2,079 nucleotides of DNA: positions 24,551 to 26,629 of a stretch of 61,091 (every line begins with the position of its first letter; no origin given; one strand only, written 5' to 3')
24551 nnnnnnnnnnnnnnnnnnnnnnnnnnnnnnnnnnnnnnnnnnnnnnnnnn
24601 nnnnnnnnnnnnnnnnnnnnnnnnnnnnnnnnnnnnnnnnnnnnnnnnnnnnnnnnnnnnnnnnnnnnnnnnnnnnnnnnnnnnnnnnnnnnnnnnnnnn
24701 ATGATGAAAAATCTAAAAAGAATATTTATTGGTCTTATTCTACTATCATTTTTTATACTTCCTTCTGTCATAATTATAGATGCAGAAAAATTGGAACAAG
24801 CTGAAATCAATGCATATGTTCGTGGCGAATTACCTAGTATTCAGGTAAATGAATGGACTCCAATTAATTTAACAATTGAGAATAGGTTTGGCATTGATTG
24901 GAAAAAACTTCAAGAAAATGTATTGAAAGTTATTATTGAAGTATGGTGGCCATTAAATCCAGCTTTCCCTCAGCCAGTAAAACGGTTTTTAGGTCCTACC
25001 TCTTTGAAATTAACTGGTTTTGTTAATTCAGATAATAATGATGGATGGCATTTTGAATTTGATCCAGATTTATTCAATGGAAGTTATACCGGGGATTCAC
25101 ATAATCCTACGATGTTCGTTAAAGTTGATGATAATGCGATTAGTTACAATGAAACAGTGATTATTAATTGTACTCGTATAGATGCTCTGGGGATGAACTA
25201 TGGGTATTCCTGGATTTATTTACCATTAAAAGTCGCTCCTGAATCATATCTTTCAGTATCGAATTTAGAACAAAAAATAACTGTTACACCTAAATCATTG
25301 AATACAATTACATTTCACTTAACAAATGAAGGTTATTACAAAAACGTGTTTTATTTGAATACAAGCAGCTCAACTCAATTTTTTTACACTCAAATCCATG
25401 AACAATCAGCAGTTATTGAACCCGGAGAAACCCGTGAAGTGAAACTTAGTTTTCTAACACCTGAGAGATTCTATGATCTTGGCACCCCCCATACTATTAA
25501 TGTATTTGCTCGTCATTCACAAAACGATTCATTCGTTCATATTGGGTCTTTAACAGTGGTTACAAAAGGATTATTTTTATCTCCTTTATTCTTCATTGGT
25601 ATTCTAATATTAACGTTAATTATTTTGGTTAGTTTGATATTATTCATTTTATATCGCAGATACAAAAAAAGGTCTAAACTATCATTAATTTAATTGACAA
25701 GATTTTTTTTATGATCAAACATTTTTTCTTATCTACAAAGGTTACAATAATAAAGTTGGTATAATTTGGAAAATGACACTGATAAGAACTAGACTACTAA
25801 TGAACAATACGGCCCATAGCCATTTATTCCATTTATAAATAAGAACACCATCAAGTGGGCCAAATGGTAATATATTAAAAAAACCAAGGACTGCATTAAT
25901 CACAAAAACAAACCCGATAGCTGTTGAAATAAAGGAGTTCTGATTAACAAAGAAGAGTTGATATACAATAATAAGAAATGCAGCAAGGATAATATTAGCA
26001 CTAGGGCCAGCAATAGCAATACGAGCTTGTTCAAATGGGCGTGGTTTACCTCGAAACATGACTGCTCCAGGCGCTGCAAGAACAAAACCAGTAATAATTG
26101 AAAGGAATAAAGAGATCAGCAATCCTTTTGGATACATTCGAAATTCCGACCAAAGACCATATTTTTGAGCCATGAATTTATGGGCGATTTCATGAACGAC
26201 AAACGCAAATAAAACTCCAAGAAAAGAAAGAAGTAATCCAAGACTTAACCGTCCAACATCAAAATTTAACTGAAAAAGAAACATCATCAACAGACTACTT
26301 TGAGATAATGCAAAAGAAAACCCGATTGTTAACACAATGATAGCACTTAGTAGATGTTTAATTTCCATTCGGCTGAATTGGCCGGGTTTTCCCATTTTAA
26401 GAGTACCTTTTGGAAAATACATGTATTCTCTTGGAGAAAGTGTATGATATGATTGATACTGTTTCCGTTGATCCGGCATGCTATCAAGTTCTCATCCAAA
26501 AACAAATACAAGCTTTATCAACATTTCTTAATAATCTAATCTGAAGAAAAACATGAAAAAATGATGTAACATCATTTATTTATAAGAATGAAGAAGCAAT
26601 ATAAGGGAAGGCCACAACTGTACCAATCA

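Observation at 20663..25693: Tandemly duplicated, translationally coupled two-gene envelope-protein cassette (A1-B1 / A2-B2) of unrecognised family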

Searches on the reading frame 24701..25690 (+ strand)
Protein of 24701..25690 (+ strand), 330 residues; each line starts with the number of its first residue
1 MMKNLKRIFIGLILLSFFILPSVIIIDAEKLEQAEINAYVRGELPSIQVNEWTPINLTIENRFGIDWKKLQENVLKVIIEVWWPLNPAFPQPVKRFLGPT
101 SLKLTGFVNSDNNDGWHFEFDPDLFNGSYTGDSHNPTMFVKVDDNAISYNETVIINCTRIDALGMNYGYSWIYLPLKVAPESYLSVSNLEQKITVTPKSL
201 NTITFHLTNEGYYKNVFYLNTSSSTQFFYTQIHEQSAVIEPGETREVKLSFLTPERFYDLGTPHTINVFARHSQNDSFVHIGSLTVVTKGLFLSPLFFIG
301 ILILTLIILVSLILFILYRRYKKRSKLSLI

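Call 5: search_protein_families(library=pfam, proteins=[window:24701-25690:+], max_evalue=1)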
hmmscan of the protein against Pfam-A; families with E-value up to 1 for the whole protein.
window:24701-25690:+ (330 aa): 5 families
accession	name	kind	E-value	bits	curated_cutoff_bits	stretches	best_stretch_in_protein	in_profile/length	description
PF23619.1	Ig_VWA7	-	0.035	14.8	27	1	192-270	9-84/104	VWA7 Ig-like domain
PF18927.5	CrtO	-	0.043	14.6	27.3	1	261-323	51-114/123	Glycosyl-4,4'-diaponeurosporenoate acyltransferase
PF22544.2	HYDIN_VesB_CFA65-like_Ig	-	0.07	13.8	25.5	1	196-251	16-70/100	HYDIN/CFA65/VesB-like, Ig-like domain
PF12371.14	TMEM131_like_N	-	0.2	12.3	28.8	0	205-253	23-70/84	Transmembrane protein 131-like N-terminal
PF01034.25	Syndecan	-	0.3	11.5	25.2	1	299-323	13-37/64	Syndecan domain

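Call 6: search_protein_families(library=ncbifam, proteins=[window:24701-25690:+], max_evalue=1)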
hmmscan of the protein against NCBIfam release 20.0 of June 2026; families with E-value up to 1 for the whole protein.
window:24701-25690:+ (330 aa): 0 families

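Call 15: find_homologous_proteins(query=window:24701-25690:+, max_evalue=0.001)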
Query window:24701-25690:+ (330 aa): 7 proteins with E <= 0.001 among 2573 candidates.
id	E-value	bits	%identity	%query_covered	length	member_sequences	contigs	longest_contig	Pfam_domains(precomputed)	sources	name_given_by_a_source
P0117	1.2e-203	693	94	100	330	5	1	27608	-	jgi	-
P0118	9.7e-122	424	58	98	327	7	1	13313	-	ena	-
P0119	1.3e-90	322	48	94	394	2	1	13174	-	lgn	-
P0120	4.2e-89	317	46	90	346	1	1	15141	-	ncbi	-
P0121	1.6e-78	282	47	90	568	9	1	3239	-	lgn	-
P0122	1.1e-55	207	35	98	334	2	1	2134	-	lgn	-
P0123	4.5e-54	202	37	79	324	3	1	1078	-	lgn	-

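Call 76: find_encoding_contigs(protein=P0117, flank=10000, max_places=2)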
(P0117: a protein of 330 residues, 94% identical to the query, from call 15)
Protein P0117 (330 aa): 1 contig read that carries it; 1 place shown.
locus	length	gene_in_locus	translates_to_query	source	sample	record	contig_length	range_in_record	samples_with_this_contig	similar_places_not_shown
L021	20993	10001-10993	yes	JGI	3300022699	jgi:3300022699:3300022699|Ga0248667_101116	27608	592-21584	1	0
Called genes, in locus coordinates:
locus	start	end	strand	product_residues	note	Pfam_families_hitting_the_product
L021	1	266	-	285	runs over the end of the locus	?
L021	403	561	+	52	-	-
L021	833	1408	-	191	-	PF00156:Pribosyltran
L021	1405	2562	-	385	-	PF00155:Aminotran_1_2, PF00282:Pyridoxal_deC, PF00266:Aminotran_5, PF01041:DegT_DnrJ_EryC1 (weak)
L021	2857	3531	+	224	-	-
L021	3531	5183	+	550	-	PF05048:NosD (weak), PF13229:Beta_helix (weak), PF01095:Pectinesterase (weak), PF05048:NosD, PF13229:Beta_helix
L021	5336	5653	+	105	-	PF05239:PRC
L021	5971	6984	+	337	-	-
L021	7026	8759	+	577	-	-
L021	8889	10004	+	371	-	-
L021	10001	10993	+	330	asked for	-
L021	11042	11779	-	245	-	PF02163:Peptidase_M50 (weak)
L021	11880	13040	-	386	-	PF01963:TraB_PrgY_gumN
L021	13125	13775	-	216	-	PF00318:Ribosomal_S2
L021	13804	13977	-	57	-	PF01192:RNA_pol_Rpb6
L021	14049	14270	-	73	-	-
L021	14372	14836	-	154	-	PF00327:Ribosomal_L30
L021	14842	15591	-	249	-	PF00333:Ribosomal_S5, PF03719:Ribosomal_S5_C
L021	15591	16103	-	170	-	PF17144:Ribosomal_L5e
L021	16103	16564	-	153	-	PF01280:Ribosomal_L19e, PF25476:Ribosomal_L19e_C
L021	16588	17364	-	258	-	PF00633:HHH (faint), PF14520:HHH_5, PF01655:Ribosomal_L32e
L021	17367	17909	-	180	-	PF00347:Ribosomal_L6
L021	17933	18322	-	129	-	PF00410:Ribosomal_S8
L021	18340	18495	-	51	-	PF00253:Ribosomal_S14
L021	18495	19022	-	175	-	PF00281:Ribosomal_L5, PF00673:Ribosomal_L5_C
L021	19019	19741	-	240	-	PF08071:RS4NT, PF01479:S4, PF00900:Ribosomal_S4e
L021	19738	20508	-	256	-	-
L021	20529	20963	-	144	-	PF00238:Ribosomal_L14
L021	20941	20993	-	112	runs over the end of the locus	PF00366:Ribosomal_S17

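Call 84: search_protein_families(library=phrogs, proteins=[window:24701-25690:+], max_evalue=0.01)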
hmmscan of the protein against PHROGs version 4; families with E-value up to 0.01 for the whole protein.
window:24701-25690:+ (330 aa): 0 families

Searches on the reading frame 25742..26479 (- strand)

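Call 62: search_protein_families(library=pfam, proteins=[window:25742-26479:-], max_evalue=0.001)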
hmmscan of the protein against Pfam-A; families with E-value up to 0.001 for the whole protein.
window:25742-26479:- (245 aa): 1 family
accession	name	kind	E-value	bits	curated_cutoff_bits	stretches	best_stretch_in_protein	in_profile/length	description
PF02163.28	Peptidase_M50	-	5.5e-11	42.7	27.2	2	87-174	4-101/221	Peptidase family M50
